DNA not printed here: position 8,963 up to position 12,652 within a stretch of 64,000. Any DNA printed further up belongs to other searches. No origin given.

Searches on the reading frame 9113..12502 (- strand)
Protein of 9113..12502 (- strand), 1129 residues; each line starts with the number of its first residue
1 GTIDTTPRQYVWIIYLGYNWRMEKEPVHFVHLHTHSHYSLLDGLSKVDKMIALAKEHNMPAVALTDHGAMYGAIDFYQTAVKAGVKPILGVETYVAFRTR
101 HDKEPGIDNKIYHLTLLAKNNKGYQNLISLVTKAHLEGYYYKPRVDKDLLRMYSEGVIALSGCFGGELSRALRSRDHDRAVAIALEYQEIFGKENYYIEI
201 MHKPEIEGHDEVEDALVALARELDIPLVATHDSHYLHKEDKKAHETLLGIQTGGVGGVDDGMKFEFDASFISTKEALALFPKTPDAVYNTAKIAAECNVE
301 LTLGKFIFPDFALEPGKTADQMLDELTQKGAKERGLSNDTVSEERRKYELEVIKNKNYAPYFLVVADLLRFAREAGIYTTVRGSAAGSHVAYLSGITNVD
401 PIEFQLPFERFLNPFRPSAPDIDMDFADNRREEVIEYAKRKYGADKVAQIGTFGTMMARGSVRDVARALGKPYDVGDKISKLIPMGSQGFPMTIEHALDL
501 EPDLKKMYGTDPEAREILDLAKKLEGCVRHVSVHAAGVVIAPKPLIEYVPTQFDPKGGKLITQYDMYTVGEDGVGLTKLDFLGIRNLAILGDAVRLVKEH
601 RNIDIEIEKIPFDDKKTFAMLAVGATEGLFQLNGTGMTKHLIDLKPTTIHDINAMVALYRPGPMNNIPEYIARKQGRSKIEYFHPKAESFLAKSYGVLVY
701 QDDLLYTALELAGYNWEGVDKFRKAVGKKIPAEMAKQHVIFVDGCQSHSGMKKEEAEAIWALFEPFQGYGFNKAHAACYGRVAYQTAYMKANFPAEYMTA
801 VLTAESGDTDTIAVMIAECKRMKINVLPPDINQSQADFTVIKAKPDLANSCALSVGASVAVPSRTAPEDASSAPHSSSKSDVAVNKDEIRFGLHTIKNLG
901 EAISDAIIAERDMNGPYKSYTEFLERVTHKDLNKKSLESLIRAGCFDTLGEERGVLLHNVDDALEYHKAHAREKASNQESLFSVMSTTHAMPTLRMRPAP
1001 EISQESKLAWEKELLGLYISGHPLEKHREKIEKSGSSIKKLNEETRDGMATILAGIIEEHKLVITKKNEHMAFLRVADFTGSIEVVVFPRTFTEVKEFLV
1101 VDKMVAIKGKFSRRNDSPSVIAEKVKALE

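Call 61: search_protein_families(library=pfam, proteins=[window:9113-12502:-], max_evalue=0.00001)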
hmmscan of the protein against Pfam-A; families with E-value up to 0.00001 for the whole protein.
window:9113-12502:- (1129 aa): 5 families
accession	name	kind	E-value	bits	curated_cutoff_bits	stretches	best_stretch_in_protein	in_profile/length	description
PF07733.18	DNA_pol3_alpha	-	7.2e-87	291.7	23.9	1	322-583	2-260/260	Bacterial DNA polymerase III alpha NTPase domain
PF02811.25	PHP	-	6.9e-58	196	26.4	1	31-202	1-163/164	PHP domain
PF17657.6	DNA_pol3_finger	-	3.3e-48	163.6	22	1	586-748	1-165/166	Bacterial DNA polymerase III alpha subunit finger domain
PF14579.12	HHH_6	-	8.5e-28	96.8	25.6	1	823-953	1-87/90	Helix-hairpin-helix motif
PF01336.31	tRNA_anti-codon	-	4.5e-09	36.6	27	1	1053-1126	3-73/75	OB-fold nucleic acid binding domain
